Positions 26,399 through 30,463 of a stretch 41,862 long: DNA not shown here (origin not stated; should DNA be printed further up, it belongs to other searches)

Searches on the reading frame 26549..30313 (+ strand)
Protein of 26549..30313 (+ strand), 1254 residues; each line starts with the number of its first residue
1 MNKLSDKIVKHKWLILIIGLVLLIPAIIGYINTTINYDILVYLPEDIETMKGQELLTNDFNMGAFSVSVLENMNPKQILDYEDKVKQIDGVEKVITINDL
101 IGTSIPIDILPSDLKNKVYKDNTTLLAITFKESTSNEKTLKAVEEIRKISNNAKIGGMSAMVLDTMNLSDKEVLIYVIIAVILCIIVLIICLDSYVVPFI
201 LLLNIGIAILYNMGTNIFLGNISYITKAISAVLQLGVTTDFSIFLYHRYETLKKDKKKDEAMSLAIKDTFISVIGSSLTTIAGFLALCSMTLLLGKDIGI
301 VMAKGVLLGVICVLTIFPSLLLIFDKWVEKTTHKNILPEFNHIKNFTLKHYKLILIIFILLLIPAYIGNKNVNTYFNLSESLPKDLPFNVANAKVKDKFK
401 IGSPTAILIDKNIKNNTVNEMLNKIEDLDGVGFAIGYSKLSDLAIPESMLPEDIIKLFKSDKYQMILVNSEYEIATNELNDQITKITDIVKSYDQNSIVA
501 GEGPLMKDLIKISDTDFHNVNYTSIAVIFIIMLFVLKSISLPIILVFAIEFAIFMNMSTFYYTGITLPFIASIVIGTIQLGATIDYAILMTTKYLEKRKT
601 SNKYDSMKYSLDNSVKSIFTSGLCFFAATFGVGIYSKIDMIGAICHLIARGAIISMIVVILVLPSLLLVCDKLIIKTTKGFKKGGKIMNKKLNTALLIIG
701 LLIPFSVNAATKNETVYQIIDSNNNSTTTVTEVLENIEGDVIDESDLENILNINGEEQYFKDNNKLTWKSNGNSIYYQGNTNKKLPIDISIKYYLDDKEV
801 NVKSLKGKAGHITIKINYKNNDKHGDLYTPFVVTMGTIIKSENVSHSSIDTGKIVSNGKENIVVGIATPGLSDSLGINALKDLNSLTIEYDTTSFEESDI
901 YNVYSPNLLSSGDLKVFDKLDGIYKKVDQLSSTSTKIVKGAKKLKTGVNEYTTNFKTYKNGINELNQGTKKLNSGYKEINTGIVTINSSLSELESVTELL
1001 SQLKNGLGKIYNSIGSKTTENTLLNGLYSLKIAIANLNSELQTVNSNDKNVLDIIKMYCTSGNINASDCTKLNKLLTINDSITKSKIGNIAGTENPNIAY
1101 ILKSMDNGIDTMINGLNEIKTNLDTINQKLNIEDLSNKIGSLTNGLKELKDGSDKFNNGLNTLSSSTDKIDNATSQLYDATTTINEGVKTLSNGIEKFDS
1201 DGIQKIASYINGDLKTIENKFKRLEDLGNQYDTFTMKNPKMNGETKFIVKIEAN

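Call 19: search_protein_families(library=pfam, proteins=[window:26549-30313:+], max_evalue=0.00001)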
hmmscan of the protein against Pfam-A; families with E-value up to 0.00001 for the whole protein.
window:26549-30313:+ (1254 aa): 2 families
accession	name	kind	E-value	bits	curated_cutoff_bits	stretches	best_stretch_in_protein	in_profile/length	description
PF03176.21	MMPL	-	2.9e-53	181.4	20.5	2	120-330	83-308/333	MMPL family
PF00873.25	ACR_tran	-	9e-06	24.1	28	0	163-322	854-1018/1021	AcrB/AcrD/AcrF family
